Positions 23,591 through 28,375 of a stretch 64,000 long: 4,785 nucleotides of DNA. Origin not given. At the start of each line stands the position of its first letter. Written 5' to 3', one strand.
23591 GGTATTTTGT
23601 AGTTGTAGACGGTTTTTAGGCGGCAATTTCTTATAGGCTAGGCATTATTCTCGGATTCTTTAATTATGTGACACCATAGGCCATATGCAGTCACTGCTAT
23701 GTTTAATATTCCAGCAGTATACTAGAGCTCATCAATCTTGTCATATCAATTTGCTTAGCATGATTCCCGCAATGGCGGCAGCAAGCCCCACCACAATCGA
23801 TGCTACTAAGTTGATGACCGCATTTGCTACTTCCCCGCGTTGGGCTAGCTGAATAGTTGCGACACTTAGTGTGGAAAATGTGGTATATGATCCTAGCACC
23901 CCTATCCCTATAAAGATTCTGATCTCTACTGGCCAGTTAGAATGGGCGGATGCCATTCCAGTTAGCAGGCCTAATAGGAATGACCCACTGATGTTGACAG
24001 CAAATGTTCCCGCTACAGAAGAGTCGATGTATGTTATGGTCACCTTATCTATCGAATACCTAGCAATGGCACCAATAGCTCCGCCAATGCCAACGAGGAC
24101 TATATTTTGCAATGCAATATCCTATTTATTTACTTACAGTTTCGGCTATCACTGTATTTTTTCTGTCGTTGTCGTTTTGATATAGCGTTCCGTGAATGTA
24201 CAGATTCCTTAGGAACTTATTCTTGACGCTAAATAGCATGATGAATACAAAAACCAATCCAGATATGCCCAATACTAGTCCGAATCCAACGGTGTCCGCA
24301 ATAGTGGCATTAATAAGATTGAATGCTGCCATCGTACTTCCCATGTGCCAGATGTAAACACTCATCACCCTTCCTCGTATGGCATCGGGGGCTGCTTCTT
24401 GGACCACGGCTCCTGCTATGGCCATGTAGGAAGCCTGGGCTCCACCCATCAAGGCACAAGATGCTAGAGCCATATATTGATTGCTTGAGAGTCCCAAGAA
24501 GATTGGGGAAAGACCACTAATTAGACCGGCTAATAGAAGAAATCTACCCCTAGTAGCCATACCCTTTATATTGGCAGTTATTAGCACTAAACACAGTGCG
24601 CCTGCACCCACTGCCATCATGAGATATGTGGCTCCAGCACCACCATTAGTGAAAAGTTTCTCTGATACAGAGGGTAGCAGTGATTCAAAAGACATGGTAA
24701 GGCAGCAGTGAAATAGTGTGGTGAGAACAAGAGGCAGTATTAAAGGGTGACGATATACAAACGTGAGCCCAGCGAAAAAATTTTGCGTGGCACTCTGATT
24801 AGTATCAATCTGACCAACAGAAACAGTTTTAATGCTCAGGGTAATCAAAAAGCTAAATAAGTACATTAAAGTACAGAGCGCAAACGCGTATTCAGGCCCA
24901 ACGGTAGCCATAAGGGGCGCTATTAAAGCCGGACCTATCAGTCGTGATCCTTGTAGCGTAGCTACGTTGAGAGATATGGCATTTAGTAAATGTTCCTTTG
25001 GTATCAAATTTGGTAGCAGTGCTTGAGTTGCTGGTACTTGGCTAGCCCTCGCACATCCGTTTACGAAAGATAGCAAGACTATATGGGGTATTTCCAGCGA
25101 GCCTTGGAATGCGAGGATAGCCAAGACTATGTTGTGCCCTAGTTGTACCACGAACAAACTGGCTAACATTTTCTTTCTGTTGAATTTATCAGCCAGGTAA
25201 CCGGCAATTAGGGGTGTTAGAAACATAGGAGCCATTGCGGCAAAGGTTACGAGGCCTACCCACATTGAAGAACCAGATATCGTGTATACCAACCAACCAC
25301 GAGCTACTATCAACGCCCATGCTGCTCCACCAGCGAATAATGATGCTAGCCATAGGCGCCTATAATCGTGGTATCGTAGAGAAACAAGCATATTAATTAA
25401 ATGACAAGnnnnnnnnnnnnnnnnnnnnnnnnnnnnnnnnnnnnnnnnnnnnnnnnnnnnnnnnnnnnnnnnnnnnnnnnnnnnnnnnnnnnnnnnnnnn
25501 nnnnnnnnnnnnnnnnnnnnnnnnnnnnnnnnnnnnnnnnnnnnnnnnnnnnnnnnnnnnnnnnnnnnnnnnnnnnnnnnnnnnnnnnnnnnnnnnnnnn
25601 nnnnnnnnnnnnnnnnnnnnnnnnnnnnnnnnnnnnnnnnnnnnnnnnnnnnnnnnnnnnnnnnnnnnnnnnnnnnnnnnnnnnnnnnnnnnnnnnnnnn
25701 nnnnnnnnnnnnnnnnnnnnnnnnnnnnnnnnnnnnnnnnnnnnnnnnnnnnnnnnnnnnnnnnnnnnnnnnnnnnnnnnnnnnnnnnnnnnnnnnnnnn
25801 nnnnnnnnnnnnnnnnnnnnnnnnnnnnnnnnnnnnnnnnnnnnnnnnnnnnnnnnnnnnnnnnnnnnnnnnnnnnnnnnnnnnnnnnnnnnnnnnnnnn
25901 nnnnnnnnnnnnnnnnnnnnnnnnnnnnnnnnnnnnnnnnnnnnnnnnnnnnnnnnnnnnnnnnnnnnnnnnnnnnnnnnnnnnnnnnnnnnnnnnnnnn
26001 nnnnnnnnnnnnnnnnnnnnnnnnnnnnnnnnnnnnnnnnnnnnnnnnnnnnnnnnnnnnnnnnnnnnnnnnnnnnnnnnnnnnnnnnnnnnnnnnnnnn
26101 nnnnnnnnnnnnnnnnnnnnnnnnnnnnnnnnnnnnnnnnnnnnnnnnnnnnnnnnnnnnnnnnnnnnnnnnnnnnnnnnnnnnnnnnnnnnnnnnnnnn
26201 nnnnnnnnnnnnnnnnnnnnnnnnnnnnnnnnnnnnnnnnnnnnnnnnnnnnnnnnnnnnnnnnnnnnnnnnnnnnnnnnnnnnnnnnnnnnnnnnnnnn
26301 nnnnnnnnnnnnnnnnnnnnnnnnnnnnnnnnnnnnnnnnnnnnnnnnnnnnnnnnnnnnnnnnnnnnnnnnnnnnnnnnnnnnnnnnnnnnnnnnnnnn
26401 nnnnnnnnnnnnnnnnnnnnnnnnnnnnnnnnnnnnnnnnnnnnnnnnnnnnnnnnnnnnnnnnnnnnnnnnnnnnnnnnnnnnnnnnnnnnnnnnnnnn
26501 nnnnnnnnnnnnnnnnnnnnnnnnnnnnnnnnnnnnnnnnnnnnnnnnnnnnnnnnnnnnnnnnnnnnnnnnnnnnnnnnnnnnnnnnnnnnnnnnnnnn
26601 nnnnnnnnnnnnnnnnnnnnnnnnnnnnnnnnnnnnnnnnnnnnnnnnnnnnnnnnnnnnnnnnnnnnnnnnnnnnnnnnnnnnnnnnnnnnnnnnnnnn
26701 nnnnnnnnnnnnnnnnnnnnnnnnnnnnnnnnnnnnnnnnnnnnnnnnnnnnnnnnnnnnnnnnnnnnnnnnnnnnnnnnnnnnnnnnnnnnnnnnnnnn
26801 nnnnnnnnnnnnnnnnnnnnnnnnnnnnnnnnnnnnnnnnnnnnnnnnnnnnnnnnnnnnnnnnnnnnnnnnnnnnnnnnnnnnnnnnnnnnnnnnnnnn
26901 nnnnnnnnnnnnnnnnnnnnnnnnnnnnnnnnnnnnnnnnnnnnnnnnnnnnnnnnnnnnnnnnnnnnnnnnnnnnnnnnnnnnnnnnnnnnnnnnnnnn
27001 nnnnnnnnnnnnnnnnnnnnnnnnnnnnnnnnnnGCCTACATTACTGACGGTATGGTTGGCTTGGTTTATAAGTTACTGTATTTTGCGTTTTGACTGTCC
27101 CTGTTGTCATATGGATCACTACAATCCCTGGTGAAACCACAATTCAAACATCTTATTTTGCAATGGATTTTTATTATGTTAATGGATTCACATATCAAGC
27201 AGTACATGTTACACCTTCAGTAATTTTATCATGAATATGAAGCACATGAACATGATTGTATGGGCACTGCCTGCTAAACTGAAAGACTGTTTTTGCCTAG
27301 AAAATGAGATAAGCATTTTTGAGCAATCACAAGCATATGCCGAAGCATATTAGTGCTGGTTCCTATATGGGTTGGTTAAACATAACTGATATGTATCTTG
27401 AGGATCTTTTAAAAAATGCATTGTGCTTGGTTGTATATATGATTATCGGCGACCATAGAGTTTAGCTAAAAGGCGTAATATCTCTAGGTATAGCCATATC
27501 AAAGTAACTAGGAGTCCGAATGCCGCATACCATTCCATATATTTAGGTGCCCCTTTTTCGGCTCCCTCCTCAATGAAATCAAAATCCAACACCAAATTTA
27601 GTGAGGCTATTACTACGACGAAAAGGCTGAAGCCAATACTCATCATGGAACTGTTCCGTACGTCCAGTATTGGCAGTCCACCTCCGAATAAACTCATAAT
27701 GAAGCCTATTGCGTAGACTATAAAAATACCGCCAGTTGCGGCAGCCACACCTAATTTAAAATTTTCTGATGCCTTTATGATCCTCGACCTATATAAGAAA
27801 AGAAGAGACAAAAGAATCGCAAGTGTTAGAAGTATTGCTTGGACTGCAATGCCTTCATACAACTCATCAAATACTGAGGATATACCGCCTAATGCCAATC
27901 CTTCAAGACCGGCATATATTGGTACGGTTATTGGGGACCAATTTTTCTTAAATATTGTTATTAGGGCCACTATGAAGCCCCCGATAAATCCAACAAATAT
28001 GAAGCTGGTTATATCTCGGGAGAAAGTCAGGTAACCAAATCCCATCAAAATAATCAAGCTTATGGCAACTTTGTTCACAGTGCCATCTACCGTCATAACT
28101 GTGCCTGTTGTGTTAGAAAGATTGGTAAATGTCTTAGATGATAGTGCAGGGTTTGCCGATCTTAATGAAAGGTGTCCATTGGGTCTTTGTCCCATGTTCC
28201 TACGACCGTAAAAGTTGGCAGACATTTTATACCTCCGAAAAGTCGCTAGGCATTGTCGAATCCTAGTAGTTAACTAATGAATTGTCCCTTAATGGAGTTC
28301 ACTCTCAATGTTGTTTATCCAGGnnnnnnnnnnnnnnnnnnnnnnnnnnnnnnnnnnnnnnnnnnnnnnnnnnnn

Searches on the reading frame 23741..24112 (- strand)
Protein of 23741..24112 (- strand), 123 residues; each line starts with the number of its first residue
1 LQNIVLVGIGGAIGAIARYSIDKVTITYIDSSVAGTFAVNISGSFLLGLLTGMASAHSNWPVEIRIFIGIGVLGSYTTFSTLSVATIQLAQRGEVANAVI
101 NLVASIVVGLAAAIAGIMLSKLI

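Call 45: search_protein_families(library=pfam, proteins=[window:23741-24112:-], max_evalue=0.00001)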
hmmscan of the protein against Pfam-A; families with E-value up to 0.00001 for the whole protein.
window:23741-24112:- (123 aa): 1 family
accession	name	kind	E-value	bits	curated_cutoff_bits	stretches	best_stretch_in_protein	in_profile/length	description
PF02537.21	CRCB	-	7.7e-27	94.1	32.9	1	6-117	2-103/103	CrcB-like protein, Camphor Resistance (CrcB)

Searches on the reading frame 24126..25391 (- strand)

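Call 45: search_protein_families(library=pfam, proteins=[window:24126-25391:-], max_evalue=0.00001)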
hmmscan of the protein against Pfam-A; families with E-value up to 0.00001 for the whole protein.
window:24126-25391:- (421 aa): 2 families
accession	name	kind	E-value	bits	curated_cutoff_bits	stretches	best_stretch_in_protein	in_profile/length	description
PF05977.19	MFS_3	-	1e-45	156.7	27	1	5-388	7-390/524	Transmembrane secretion effector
PF07690.21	MFS_1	-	2.8e-25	89.4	33.4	2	13-268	1-253/347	Major Facilitator Superfamily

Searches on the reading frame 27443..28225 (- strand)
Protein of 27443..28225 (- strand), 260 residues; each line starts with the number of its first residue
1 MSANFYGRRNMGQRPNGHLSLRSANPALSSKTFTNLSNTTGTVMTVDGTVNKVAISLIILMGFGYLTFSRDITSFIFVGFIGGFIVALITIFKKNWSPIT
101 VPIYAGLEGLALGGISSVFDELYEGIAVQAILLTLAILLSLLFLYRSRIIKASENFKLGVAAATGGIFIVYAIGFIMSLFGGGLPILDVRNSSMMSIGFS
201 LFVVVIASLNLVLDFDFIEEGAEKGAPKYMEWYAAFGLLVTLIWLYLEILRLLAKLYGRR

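Call 45: search_protein_families(library=pfam, proteins=[window:27443-28225:-], max_evalue=0.00001)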
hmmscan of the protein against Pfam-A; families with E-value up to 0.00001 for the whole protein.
window:27443-28225:- (260 aa): 1 family
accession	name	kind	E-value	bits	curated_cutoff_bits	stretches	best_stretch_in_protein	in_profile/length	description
PF12811.12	BaxI_1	-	5.1e-74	249.2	26.2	1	25-256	1-231/233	Bax inhibitor 1 like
